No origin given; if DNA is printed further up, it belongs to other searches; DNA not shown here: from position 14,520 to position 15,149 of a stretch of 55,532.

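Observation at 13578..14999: Four paralogous precursors: conserved 79-aa Nif11 leader, hypervariable cores that all begin with Lys and carry exactly one Cys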

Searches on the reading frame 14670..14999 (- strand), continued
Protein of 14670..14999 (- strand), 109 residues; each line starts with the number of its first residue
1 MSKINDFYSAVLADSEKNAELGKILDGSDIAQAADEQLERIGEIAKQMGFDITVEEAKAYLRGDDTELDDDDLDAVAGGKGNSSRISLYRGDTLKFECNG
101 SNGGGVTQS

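Call 50: search_protein_families(library=pfam, proteins=[L012:882-1805:+, L012:2046-3248:+, L012:3245-4255:+, L012:6857-9190:+, L012:9120-10505:+, L012:10483-12687:+, L025:11257-12771:+, L025:14032-15471:+, L025:15903-17318:+, L025:6277-8259:-], max_evalue=0.001)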
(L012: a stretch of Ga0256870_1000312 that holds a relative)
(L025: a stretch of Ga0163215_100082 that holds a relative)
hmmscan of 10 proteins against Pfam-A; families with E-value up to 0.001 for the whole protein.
L012:882-1805:+ (307 aa): 3 families
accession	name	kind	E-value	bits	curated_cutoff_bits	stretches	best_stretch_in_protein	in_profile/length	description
PF00583.31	Acetyltransf_1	-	4.2e-12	46.8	20.7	1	32-92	28-91/116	Acetyltransferase (GNAT) family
PF13508.13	Acetyltransf_7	-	3.8e-06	27.6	27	1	37-90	3-57/84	Acetyltransferase (GNAT) domain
PF13673.13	Acetyltransf_10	-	0.0001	22.7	23.6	1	28-91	21-83/128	Acetyltransferase (GNAT) domain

L012:2046-3248:+ (400 aa): 2 families
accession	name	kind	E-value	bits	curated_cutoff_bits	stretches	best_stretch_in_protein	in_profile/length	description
PF02801.28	Ketoacyl-synt_C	-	3.1e-29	101.8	20.8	1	240-353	1-117/119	Beta-ketoacyl synthase, C-terminal domain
PF00109.32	ketoacyl-synt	-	1.9e-25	90.4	20.8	1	11-232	2-252/252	Beta-ketoacyl synthase, N-terminal domain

L012:3245-4255:+ (336 aa): 2 families
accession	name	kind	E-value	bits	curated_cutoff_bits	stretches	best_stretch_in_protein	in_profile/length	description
PF13723.12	Ketoacyl-synt_2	-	0.00017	21.7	25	1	49-145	25-111/223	Beta-ketoacyl synthase, N-terminal domain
PF00109.32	ketoacyl-synt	-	0.00018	21.7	20.8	1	42-169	71-202/252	Beta-ketoacyl synthase, N-terminal domain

L012:6857-9190:+ (777 aa): 3 families
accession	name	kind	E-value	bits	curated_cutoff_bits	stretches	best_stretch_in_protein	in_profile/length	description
PF22541.2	DUF7005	-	5.2e-60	203.7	27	1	466-728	55-310/361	Family of unknown function (DUF7005)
PF04055.27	Radical_SAM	-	1.6e-20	74.4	29.5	1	106-262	2-165/166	Radical SAM superfamily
PF13353.11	Fer4_12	-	3.1e-05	24.7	22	1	109-189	13-96/137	4Fe-4S single cluster domain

L012:9120-10505:+ (461 aa): 4 families
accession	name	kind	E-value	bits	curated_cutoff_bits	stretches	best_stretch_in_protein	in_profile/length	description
PF13533.13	Biotin_lipoyl_2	-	8.3e-08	32.3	29.8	1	98-123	7-32/32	Biotin-lipoyl like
PF16576.10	HlyD_D23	-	3e-06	27.1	30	1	207-339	58-175/214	Barrel-sandwich domain of CusB or HlyD membrane-fusion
PF00364.28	Biotin_lipoyl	-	2.1e-05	24.7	22.1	0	94-122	45-73/73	Biotin-requiring enzyme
PF13437.12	HlyD_3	-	2.6e-05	25.3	22.2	1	272-353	3-78/106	HlyD family secretion protein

L012:10483-12687:+ (734 aa): 5 families
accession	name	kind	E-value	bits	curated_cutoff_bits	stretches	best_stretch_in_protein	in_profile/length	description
PF03412.21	Peptidase_C39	-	1.4e-35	122.5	22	1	23-151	2-132/133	Peptidase C39 family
PF00005.33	ABC_tran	-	1.7e-31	110.1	25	1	518-666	2-137/137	ABC transporter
PF00664.28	ABC_membrane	-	1e-27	98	28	1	181-447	2-274/274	ABC transporter transmembrane region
PF13529.12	Peptidase_C39_2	-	2.8e-05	25.2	24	0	32-73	14-55/143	Peptidase_C39 like family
PF12385.14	Peptidase_C70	-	0.00011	22.6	19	1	20-139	4-139/141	Papain-like cysteine protease AvrRpt2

L025:11257-12771:+ (504 aa): 0 families

L025:14032-15471:+ (479 aa): 1 family
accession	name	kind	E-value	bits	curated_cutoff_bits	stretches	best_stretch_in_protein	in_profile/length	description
PF02566.24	OsmC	-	1.3e-09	38.8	27.5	1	367-462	3-93/100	OsmC-like protein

L025:15903-17318:+ (471 aa): 1 family
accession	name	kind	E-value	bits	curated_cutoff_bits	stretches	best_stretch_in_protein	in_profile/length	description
PF01425.27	Amidase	-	7.3e-70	236.7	27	1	45-447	18-445/445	Amidase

L025:6277-8259:- (660 aa): 1 family
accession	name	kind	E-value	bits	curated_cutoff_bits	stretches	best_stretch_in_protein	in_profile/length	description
PF04055.27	Radical_SAM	-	2.1e-14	54.5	29.5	1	282-440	2-164/166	Radical SAM superfamily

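Call 53: search_protein_families(library=ncbifam, proteins=[L012:6857-9190:+, L003:11808-13184:+], max_evalue=0.001)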
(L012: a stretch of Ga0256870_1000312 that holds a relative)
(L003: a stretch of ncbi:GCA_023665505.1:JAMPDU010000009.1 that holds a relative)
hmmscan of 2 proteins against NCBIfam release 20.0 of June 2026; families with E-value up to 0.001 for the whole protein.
L012:6857-9190:+ (777 aa): 59 families (the best 25 are shown)
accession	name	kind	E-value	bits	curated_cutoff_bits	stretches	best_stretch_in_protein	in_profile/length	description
TIGR04053.2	TIGR04053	equivalog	7.6e-30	104.4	395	1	102-298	9-206/366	TIGR04053 family radical SAM/SPASM domain-containing protein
TIGR04051.1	rSAM_NirJ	equivalog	2.6e-29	102.3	515.45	1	103-306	4-206/354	heme d1 biosynthesis radical SAM protein NirJ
TIGR03962.1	mycofact_rSAM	equivalog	2.5e-27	96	265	1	102-269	13-179/339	mycofactocin radical SAM maturase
TIGR04545.1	rSAM_ahbD_hemeb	equivalog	1.6e-26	93.6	500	1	104-305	3-204/339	heme b synthase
TIGR04054.1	rSAM_NirJ1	equivalog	2.4e-26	92.3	650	1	98-272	33-206/387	putative heme d1 biosynthesis radical SAM protein NirJ1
TIGR04340.1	rSAM_ACGX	hypoth_equivalog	1.5e-23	83.6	400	1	102-444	4-335/341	radical SAM/SPASM domain protein, ACGX system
TIGR04055.1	rSAM_NirJ2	equivalog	2.8e-23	83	500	1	104-305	3-203/326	putative heme d1 biosynthesis radical SAM protein NirJ2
NF050035.1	rSAM_WgK_link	exception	2.7e-22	79.3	650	1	106-314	14-221/367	radical SAM/SPASM peptide maturase WgkB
TIGR04347.1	pseudo_SAM_Halo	equivalog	9.1e-22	77.8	525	1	98-272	35-208/390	TIGR04347 family pseudo-SAM/SPASM protein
TIGR04546.1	rSAM_ahbC_deAc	equivalog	8.5e-21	74.2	650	1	102-444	40-381/390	12,18-didecarboxysiroheme deacetylase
TIGR04250.1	SCM_rSAM_ScmE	equivalog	2.1e-19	69.7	400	1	106-428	8-325/358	SynChlorMet cassette radical SAM/SPASM protein ScmE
NF045574.1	sacti_mat_StsB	exception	3.2e-19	69.1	625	1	100-274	95-267/466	StsB family radical SAM/SPASM domain sactipeptide maturase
TIGR04251.1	SCM_rSAM_ScmF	equivalog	8.5e-19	68.1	400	1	101-279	4-185/353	SynChlorMet cassette radical SAM/SPASM protein ScmF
TIGR03913.1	rad_SAM_trio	equivalog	9.9e-19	67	591.75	1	102-316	20-231/477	GDL motif peptide-associated radical SAM/SPASM maturase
TIGR04133.1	rSAM_w_lipo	hypoth_equivalog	1.9e-18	66.5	425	1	92-334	13-260/350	TIGR04133 family radical SAM/SPASM protein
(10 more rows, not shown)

L003:11808-13184:+ (458 aa): 61 families (the best 25 are shown)
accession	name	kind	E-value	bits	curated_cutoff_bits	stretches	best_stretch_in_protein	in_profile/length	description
TIGR04053.2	TIGR04053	equivalog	6.9e-28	97.9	395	1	89-431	10-361/366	TIGR04053 family radical SAM/SPASM domain-containing protein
TIGR04545.1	rSAM_ahbD_hemeb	equivalog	1.4e-27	97.1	500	1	90-430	3-333/339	heme b synthase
TIGR04051.1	rSAM_NirJ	equivalog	1.7e-25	89.8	515.45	1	89-253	4-168/354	heme d1 biosynthesis radical SAM protein NirJ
TIGR04250.1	SCM_rSAM_ScmE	equivalog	2.2e-25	89.3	400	1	88-439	4-354/358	SynChlorMet cassette radical SAM/SPASM protein ScmE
TIGR04347.1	pseudo_SAM_Halo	equivalog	1.1e-24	87.4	525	1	89-257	40-208/390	TIGR04347 family pseudo-SAM/SPASM protein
NF045574.1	sacti_mat_StsB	exception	4.6e-23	81.8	625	2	87-281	96-287/466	StsB family radical SAM/SPASM domain sactipeptide maturase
TIGR04055.1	rSAM_NirJ2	equivalog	6.5e-23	81.8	500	1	91-430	4-320/326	putative heme d1 biosynthesis radical SAM protein NirJ2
TIGR04103.1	rSAM_nif11_3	equivalog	1.6e-22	79.7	725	1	89-263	7-180/412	nif11-class peptide radical SAM maturase 3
NF050035.1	rSAM_WgK_link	exception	2.6e-21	76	650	2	90-252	12-175/367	radical SAM/SPASM peptide maturase WgkB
TIGR04546.1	rSAM_ahbC_deAc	equivalog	4.1e-20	71.9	650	1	89-269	41-221/390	12,18-didecarboxysiroheme deacetylase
TIGR04054.1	rSAM_NirJ1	equivalog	3.3e-19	68.8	650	1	89-245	38-194/387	putative heme d1 biosynthesis radical SAM protein NirJ1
TIGR04303.1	GeoRSP_rSAM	equivalog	5.6e-19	68.9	400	1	91-431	9-323/325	GeoRSP system radical SAM/SPASM protein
TIGR04251.1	SCM_rSAM_ScmF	equivalog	1.5e-18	67.3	400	1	88-256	5-177/353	SynChlorMet cassette radical SAM/SPASM protein ScmF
TIGR02109.1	PQQ_syn_pqqE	equivalog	2.3e-18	66.3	381.35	2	89-249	9-170/358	pyrroloquinoline quinone biosynthesis protein PqqE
TIGR03962.1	mycofact_rSAM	equivalog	1.2e-15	57.5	265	1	90-248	15-173/339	mycofactocin radical SAM maturase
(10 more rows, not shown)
